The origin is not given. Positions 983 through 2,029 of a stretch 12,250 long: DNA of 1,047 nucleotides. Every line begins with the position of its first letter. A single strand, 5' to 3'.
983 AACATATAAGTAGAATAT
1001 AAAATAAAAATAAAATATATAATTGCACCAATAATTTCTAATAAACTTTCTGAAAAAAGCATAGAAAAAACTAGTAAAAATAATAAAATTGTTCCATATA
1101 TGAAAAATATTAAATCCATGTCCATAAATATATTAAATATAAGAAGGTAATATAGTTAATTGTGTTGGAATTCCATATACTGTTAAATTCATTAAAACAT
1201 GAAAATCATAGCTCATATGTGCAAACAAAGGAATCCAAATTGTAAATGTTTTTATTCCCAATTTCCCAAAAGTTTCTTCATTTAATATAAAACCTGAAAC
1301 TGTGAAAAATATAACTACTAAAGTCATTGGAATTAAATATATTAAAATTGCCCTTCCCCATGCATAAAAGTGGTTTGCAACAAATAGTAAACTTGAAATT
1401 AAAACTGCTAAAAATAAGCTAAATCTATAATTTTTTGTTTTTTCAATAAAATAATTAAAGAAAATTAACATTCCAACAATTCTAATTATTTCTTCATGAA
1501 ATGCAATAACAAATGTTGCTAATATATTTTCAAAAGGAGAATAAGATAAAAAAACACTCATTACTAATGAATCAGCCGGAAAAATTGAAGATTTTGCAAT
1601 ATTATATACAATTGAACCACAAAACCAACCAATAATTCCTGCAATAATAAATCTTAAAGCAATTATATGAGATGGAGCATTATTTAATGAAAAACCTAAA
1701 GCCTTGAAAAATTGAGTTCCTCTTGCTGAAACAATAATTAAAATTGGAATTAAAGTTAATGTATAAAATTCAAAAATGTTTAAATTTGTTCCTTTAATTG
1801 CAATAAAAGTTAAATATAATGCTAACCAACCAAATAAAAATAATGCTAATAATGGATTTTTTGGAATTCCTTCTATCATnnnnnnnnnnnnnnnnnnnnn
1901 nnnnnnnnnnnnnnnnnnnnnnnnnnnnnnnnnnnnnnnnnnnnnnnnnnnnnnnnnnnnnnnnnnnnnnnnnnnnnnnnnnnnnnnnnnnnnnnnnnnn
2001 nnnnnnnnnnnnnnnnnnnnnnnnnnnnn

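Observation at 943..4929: Operon coupling a giant Cys-repeat secreted protein to a CPBP/PrsW-type intramembrane protease and a mini membrane protein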

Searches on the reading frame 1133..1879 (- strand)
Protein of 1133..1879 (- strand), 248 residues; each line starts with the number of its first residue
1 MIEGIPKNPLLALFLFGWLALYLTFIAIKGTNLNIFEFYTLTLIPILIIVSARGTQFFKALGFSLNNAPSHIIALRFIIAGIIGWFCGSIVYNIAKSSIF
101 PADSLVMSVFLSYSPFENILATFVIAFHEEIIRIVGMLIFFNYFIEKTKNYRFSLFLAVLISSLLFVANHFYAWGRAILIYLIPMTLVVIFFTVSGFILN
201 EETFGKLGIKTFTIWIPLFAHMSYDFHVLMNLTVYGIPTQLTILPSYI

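Call 3: search_protein_families(library=pfam, proteins=[window:1133-1879:-], max_evalue=1)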
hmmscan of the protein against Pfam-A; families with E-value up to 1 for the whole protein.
window:1133-1879:- (248 aa): 1 family
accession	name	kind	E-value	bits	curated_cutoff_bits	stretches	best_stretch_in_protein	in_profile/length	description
PF02517.21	Rce1-like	-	0.015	16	22.4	1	119-226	9-92/93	Type II CAAX prenyl endopeptidase Rce1-like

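Call 4: search_protein_families(library=ncbifam, proteins=[window:1133-1879:-], max_evalue=1)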
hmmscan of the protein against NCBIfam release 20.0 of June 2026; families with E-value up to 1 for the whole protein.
window:1133-1879:- (248 aa): 0 families

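Call 5: find_homologous_proteins(query=window:1133-1879:-, max_evalue=0.001)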
Query window:1133-1879:- (248 aa): 4 proteins with E <= 0.001 among 1479 candidates.
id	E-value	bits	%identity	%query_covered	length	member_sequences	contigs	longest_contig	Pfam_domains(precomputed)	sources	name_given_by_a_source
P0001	2.1e-149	514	98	100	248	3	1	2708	-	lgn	-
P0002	7.8e-63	231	50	98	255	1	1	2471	-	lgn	-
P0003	3.9e-62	228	50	98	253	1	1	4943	-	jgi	-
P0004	7.5e-55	204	45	98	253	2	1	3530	-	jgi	-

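Call 7: find_encoding_contigs(protein=P0003, flank=10000)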
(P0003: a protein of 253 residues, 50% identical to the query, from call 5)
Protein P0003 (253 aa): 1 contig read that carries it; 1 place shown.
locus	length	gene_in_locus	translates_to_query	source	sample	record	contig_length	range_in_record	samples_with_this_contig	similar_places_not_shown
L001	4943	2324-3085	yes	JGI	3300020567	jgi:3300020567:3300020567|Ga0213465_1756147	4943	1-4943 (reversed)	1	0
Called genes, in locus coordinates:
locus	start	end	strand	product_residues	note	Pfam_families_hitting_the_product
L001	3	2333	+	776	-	?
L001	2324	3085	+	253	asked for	-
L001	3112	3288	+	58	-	-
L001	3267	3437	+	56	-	-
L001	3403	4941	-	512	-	?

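Call 8: find_encoding_contigs(protein=P0004, flank=10000)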
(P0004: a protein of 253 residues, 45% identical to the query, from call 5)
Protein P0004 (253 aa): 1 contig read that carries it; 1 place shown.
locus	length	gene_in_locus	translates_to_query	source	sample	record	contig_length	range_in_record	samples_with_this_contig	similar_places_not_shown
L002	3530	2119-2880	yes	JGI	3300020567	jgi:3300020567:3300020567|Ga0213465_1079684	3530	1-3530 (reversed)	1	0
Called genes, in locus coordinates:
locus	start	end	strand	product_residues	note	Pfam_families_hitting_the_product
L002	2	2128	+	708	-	?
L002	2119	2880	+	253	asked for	-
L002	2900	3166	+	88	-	PF18898:DUF5654 (weak)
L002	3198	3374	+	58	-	-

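Call 9: find_encoding_contigs(protein=P0002, flank=10000)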
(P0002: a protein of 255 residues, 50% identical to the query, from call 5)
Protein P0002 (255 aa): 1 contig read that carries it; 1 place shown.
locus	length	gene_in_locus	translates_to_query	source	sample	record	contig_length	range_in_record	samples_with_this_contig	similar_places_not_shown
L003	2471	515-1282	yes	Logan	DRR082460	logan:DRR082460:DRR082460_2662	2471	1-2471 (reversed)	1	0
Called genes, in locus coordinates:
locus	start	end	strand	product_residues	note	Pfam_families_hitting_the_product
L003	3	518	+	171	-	?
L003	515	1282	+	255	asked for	-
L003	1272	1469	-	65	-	-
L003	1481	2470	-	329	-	?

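Call 10: find_encoding_contigs(protein=P0001, flank=10000)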
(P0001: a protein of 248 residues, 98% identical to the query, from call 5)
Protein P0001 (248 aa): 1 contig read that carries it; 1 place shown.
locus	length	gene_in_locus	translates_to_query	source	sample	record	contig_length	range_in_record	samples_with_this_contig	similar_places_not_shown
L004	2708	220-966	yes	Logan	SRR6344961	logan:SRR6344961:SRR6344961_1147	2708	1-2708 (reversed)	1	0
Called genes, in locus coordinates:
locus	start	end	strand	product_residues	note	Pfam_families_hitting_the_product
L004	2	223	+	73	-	?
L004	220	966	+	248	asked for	-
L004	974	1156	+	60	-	-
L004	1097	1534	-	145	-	-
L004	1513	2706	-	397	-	?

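Call 13: search_protein_families(library=phrogs, proteins=[window:1133-1879:-], max_evalue=0.1)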
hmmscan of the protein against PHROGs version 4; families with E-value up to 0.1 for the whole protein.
window:1133-1879:- (248 aa): 0 families

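Call 27: search_solved_structures(query=A1, max_evalue=10, show_alignments=2)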
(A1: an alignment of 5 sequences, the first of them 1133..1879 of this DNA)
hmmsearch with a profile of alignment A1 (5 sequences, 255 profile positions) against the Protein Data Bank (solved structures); distinct sequences matched with E-value up to 10: 0.

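Call 28: search_protein_families(library=pfam, proteins=[P0002, P0003, P0004], max_evalue=10)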
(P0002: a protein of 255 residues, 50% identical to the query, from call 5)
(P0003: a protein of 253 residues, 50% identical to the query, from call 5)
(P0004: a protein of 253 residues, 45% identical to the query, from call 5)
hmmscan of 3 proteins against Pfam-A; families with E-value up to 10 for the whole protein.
P0002 (255 aa): 2 families
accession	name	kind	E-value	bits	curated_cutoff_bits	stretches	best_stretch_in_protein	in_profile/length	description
PF14937.11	DUF4500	-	2.5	8.6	27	1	54-95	13-52/81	Domain of unknown function (DUF4500)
PF02233.22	PNTB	-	5.8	6.2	31.7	1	143-202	164-222/456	NAD(P) transhydrogenase beta subunit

P0003 (253 aa): 1 family
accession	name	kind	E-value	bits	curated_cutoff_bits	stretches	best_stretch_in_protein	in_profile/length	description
PF02157.21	Man-6-P_recep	-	0.056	13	25.4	1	188-220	169-201/254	Mannose-6-phosphate receptor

P0004 (253 aa): 0 families

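Call 30: predict_structure(alignment_id=A1)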
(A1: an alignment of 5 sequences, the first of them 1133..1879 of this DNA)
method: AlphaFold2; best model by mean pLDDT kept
length: 248 residues; sequences in the alignment: 5
mean_pLDDT: 67.1   pTM: 0.72
mean pLDDT of the five models: 67.1, 55.9, 54.0, 52.8, 48.5
residues with pLDDT >= 90: 6; 70-90: 105; 50-70: 109; < 50: 28
segments of 3 or more residues with pLDDT < 50: 64-66, 104-108, 208-210, 234-248
pLDDT, mean of each block of 10 residues (from residue 1): 73 83 68 58 63 59 54 71 82 63 48 61 71 83 88 85 84 61 75 72 56 69 73 42 27
secondary structure, 60 per line:
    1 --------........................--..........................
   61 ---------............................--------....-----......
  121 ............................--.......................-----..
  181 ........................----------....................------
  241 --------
elements in order: H9-32 H35-60 H70-97 H106-109 H115-148 H151-173 H179-204 H215-234

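Call 32: search_protein_representatives(alignment_id=A1)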
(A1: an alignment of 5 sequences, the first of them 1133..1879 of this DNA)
Query: 5 sequences, 255 profile positions. Proteins with E-value up to 0.001 (for the whole library): 11; up to 1e-10: 6; up to 1e-30: 2. The best 11 are listed.
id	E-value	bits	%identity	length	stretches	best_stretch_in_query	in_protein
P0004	5.4e-126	435.6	-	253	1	1-253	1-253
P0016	1.8e-55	204.6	-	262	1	3-241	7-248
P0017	5.4e-15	71.9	-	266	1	57-248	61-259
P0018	1.5e-12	64.0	-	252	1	5-241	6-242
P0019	1.5e-11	60.6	-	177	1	85-244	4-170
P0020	2.2e-11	60.1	-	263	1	40-244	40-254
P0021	7.3e-08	48.6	-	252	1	11-241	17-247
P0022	1.8e-07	47.3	-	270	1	23-237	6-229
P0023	1.9e-05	40.6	-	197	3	128-178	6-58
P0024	1.6e-04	37.6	-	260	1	46-209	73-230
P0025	6.1e-04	35.7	-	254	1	10-236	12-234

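Call 34: search_protein_families(library=pfam, proteins=[P0016, P0017, P0018, P0019, P0020, P0021, P0022, P0023, P0024, P0025], max_evalue=1)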
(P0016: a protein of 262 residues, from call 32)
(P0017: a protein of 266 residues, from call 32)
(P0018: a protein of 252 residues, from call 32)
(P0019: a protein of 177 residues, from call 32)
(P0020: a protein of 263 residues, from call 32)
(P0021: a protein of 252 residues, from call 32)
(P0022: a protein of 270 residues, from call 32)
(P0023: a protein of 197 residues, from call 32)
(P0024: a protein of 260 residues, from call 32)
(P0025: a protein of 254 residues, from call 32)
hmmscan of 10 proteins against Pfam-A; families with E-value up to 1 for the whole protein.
P0016 (262 aa): 1 family
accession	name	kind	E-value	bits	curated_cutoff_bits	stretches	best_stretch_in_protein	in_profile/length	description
PF02517.21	Rce1-like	-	0.00086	20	22.4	1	126-241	3-93/93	Type II CAAX prenyl endopeptidase Rce1-like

P0017 (266 aa): 1 family
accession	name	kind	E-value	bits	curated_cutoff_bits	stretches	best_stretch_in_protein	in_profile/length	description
PF02517.21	Rce1-like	-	0.015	16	22.4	1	130-243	4-92/93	Type II CAAX prenyl endopeptidase Rce1-like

P0018 (252 aa): 0 families

P0019 (177 aa): 0 families

P0020 (263 aa): 1 family
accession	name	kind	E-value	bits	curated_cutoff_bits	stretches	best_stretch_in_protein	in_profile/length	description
PF04911.17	ATP-synt_J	-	0.034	14.2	24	1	6-25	1-20/51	ATP synthase j chain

P0021 (252 aa): 1 family
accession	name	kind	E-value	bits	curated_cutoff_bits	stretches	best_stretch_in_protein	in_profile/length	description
PF02517.21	Rce1-like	-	0.0022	18.7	22.4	1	127-241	4-92/93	Type II CAAX prenyl endopeptidase Rce1-like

P0022 (270 aa): 1 family
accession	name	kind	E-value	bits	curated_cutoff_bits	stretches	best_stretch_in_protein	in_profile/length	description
PF12597.13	Cox20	-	0.2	11.9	25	0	137-167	43-73/101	Cytochrome c oxidase assembly protein COX20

P0023 (197 aa): 4 families
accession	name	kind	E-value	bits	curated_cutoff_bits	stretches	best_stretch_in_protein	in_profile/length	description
PF21010.2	HA2_C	-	6.3e-27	94.4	21.3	3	1-35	3-39/77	Helicase associated domain (HA2), ratchet-like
PF00708.24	Acylphosphatase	-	0.0031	18.2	22.5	0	99-135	9-42/85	Acylphosphatase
PF18342.7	LytB_SH3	-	0.065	13.8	25.8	0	85-123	13-51/67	Endo-beta-N-acetylglucosaminidase LytB SH3 domain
PF01337.24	Barstar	-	0.073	13.5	23.4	0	47-88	41-82/96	Barstar (barnase inhibitor)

P0024 (260 aa): 2 families
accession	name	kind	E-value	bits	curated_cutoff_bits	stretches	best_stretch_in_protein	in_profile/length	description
PF02517.21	Rce1-like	-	2.3e-10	41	22.4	1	141-244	3-93/93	Type II CAAX prenyl endopeptidase Rce1-like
PF10856.13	DUF2678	-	0.89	10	27.8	1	182-226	39-83/118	Protein of unknown function (DUF2678)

P0025 (254 aa): 0 families

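Call 36: fold_search(model_id=the predicted structure, library=pdb)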
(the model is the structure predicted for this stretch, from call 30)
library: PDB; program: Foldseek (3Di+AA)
matches with E <= 10: 198; with E <= 0.001: 0
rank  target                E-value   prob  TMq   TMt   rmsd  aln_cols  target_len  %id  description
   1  8imy_G                7.3e-01  0.33  0.26  0.14  15.9       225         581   11  Cryo-EM structure of GPI-T (inactive mutant) with GPI and proULBP2, a proprotein substrate (released 2023-08-16)
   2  8ii8                  8.7e-01  0.08  0.14  0.13  19.3       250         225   10  X-ray crystal structure of pink-colored protein from Pleurotus salmoneostramineus in complex with natural chromophore (released 2024-08-14)
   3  6w6l_4                9.9e-01  0.13  0.19  0.20  16.6       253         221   13  Cryo-EM structure of the human ribosome-TMCO1 translocon (released 2020-09-02)
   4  7z6n_B                1.3e+00  0.15  0.24  0.23  15.4       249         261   14  Crystal structure of Zn2+-transporter BbZIP in a metal-stripped state (released 2022-08-10)
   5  3q7k_G                1.3e+00  0.09  0.17  0.18  14.6       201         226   13  Formate Channel FocA from Salmonella typhimurium (released 2011-04-27)
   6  6lh1                  1.5e+00  0.05  0.14  0.12  18.4       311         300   14  Crystal structure of a cysteine-pair mutant (Y113C-P190C) of a bacterial bile acid transporter trapped in an outward-fac (released 2020-12-09)
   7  7ose_B                1.6e+00  0.08  0.20  0.15  20.6       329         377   10  cytochrome bd-II type oxidase with bound aurachin D (released 2021-11-17)
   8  8jd4_4                1.6e+00  0.08  0.17  0.08  18.6       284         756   13  Cryo-EM structure of G protein-free mGlu2-mGlu4 heterodimer in Acc state (released 2023-06-21)
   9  7cub_C                1.7e+00  0.09  0.16  0.20  18.9       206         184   13  2.55-Angstrom Cryo-EM structure of Cytochrome bo3 from Escherichia coli in Native Membrane (released 2021-08-25)
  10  5hxh_B                1.7e+00  0.08  0.20  0.18  18.3       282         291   16  Structural mechanisms of extracellular ion exchange and induced binding-site occlusion in the sodium-calcium exchanger (released 2016-05-11)
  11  8yzu_A                1.8e+00  0.08  0.17  0.15  19.4       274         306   13  STC truncated SydA (released 2025-04-30)
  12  7r4g_H                1.8e+00  0.07  0.17  0.16  12.8       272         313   14  Bovine complex I in the presence of IM1761092, slack class ii (Composite map) (released 2023-02-08)
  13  5hwy                  2.0e+00  0.08  0.18  0.17  17.8       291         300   15  Structural mechanisms of extracellular ion exchange and induced binding-site occlusion in the sodium-calcium exchanger N (released 2016-05-18)
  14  8vp9_B                2.2e+00  0.07  0.17  0.08  27.1       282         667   13  Cryo-EM structure of the cysteine-free ABC transporter PCAT1 bound with ADP and Substrate (released 2024-10-30)
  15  8age_A                2.2e+00  0.04  0.14  0.08  18.3       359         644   12  Structure of yeast oligosaccharylransferase complex with acceptor peptide bound (released 2022-12-07)
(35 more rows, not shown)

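Call 40: find_related_loci(query=A1, collection=genome_contigs, flank=10000)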
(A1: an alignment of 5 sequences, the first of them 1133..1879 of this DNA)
Query A1 (248 aa) in genome_contigs; peptide patterns used: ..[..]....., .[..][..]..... (x = any residue, [..] = any of these).
79 stretches matched a pattern; 1 encode a relative of the query (tblastn E <= 1e-3); 1 distinct loci.
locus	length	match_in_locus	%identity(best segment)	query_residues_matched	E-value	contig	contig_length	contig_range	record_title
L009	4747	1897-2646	39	1-244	1e-46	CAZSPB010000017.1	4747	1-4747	MAG TPA_asm: uncultured archaeon isolate binchicken_co6_169 genome assembly, contig: NODE_24542_length_4747_cov_20.05349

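Call 42: find_related_loci(query=A1, collection=metagenome_contigs, flank=10000)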
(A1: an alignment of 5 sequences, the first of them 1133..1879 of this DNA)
Query A1 (248 aa) in metagenome_contigs; peptide patterns used: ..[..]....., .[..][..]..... (x = any residue, [..] = any of these).
132 stretches matched a pattern; 3 encode a relative of the query (tblastn E <= 1e-3); 3 distinct loci.
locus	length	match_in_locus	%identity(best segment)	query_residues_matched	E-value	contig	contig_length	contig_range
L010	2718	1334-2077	98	1-248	8e-168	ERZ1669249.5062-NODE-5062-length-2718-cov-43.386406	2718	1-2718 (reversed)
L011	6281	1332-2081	39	1-244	7e-46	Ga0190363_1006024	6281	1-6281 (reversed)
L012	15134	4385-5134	39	1-244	7e-46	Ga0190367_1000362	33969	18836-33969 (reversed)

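Call 44: find_homologous_proteins(query=A2, max_evalue=0.001)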
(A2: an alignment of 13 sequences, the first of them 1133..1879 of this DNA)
Query A2 (13 sequences) (248 aa, profile of the alignment): 9 proteins with E <= 0.001 among 8000 candidates.
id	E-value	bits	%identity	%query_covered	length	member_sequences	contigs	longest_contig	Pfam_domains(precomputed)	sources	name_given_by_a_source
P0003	1.7e-85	305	50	98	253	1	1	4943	-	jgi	-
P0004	6.0e-83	296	45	98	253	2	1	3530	-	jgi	-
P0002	2.3e-81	291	50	98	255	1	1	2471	-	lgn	-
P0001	4.5e-78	280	98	100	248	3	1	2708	-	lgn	-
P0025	1.3e-75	272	24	90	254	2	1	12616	-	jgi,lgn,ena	-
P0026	1.4e-64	236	24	90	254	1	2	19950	-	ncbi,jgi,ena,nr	ncbi:MAG: hypothetical protein J7K62_03230 [Thermoplasmata archaeon]|nr:hypothetical protein [Thermo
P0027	1.8e-6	46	25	40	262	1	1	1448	PF02517.22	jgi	jgi:membrane protease YdiL (CAAX protease family)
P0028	7.9e-6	44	26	40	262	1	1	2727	PF02517.22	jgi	jgi:uncharacterized protein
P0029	1.1e-4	40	20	40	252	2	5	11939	PF02517.22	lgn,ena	-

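Call 45: predict_structure(alignment_id=A2)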
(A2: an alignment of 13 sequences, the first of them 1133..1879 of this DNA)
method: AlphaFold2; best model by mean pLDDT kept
length: 248 residues; sequences in the alignment: 13
mean_pLDDT: 83.5   pTM: 0.82
mean pLDDT of the five models: 83.5, 81.6, 81.2, 80.4, 79.9
residues with pLDDT >= 90: 107; 70-90: 105; 50-70: 21; < 50: 15
segments of 3 or more residues with pLDDT < 50: 234-248
pLDDT, mean of each block of 10 residues (from residue 1): 90 93 83 78 83 84 85 93 95 76 60 79 90 95 97 97 93 74 90 92 83 94 89 49 36
secondary structure, 60 per line:
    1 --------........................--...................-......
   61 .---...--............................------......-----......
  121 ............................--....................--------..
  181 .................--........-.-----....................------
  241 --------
elements in order: H9-32 H35-53 H55-61 H70-97 H104-109 H115-148 H151-170 H179-197 H201-207 H215-234

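Call 48: find_encoding_contigs(protein=P0026, flank=10000, max_places=2)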
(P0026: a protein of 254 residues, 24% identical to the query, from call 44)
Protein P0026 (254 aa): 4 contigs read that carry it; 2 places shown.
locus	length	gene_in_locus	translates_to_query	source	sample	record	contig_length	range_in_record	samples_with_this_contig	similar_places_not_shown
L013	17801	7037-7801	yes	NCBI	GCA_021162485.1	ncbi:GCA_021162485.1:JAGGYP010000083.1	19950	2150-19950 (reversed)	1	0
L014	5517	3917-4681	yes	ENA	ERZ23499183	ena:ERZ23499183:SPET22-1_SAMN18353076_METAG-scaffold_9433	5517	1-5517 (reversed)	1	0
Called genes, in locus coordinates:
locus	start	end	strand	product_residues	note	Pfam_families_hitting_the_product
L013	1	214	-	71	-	?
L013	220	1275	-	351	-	-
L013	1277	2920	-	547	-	-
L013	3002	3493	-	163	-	-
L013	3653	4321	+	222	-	-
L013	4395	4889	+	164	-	-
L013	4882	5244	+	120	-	-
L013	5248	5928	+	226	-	-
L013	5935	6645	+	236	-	-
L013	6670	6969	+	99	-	-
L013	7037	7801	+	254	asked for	-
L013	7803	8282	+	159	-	-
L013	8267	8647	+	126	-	-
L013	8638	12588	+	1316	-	-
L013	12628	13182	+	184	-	-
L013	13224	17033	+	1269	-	PF10102:DUF2341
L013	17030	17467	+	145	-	-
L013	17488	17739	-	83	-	-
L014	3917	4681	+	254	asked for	-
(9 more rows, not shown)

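Call 50: fold_search(model_id=the predicted structure, library=pdb)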
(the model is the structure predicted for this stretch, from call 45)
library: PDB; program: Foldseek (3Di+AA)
matches with E <= 10: 190; with E <= 0.001: 0
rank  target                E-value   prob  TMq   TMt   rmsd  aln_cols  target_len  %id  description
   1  4knf_C                1.4e+00  0.13  0.23  0.24  14.5       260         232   12  Crystal structure of a blue-light absorbing proteorhodopsin double-mutant D97N/Q105L from HOT75 (released 2013-06-05)
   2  8f6q_A                1.5e+00  0.09  0.17  0.20  20.0       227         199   11  CryoEM structure of designed modular protein oligomer C8-71 (released 2023-11-29)
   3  5j4z_BC               1.6e+00  0.10  0.19  0.19  17.4       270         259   15  Architecture of tight respirasome (released 2016-09-21)
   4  4kly_C                1.8e+00  0.06  0.15  0.16  19.8       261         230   13  Crystal structure of a blue-light absorbing proteorhodopsin mutant D97N from HOT75 (released 2013-06-05)
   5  8anq_A                1.9e+00  0.10  0.21  0.22  15.6       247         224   14  Crystal structure of the microbial rhodopsin from Sphingomonas paucimobilis (SpaR) (released 2023-05-03)
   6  8uck_c                2.0e+00  0.11  0.22  0.21  17.3       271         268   14  Komagataella pastoris Cytochrome c oxidase (9 subunits) in complex with human VMAT2 (released 2024-10-09)
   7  6lgz                  2.2e+00  0.15  0.29  0.25  15.9       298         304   10  Crystal structure of a cysteine-pair mutant (P10C-S291C) of a bacterial bile acid transporter in an inward-facing state  (released 2020-12-09)
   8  7jro_c                2.4e+00  0.08  0.20  0.19  17.1       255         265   14  Plant Mitochondrial complex IV from Vigna radiata (released 2021-01-20)
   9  8yh0_R                2.4e+00  0.06  0.16  0.15  18.3       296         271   10  A3R-Gi complex bound to NECA (released 2024-11-06)
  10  8vp5_B                2.4e+00  0.06  0.17  0.08  27.4       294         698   15  Cryo-EM structure of the ABC transporter PCAT1 bound with ADP and Substrate (released 2024-10-30)
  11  6bqg                  2.4e+00  0.05  0.15  0.11  26.5       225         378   10  Crystal structure of 5-HT2C in complex with ergotamine (released 2018-02-14)
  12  8ucj_c                2.5e+00  0.09  0.23  0.22  17.4       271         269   14  CryoEM structure of Komagataella pastoris Cytochrome c oxidase (11 subunits) in complex with human VMAT2 (released 2024-10-09)
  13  8ykw_R                2.6e+00  0.07  0.16  0.15  16.3       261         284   11  Cryo-EM structure of succinate receptor SUCR1 bound to succinic acid (released 2024-05-29)
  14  8ce1_C                2.7e+00  0.05  0.16  0.16  17.4       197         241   15  Cytochrome c maturation complex CcmABCD (released 2023-09-06)
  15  5lwe_B                2.7e+00  0.05  0.15  0.13  17.1       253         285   11  Crystal structure of the human CC chemokine receptor type 9 (CCR9) in complex with vercirnon (released 2016-12-07)
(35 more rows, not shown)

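Call 55: search_solved_structures(query=A2, max_evalue=10, show_alignments=2)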
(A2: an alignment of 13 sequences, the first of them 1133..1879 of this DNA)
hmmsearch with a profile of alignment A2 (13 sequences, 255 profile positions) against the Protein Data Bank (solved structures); distinct sequences matched with E-value up to 10: 0.

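Call 57: find_related_loci(query=A1, collection=viral_contigs, flank=10000)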
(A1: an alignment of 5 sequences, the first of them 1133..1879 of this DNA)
Query A1 (248 aa) in viral_contigs; peptide patterns used: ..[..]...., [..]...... (x = any residue, [..] = any of these).
134 stretches matched a pattern, but none encodes a relative of the query by tblastn (E <= 1e-3).
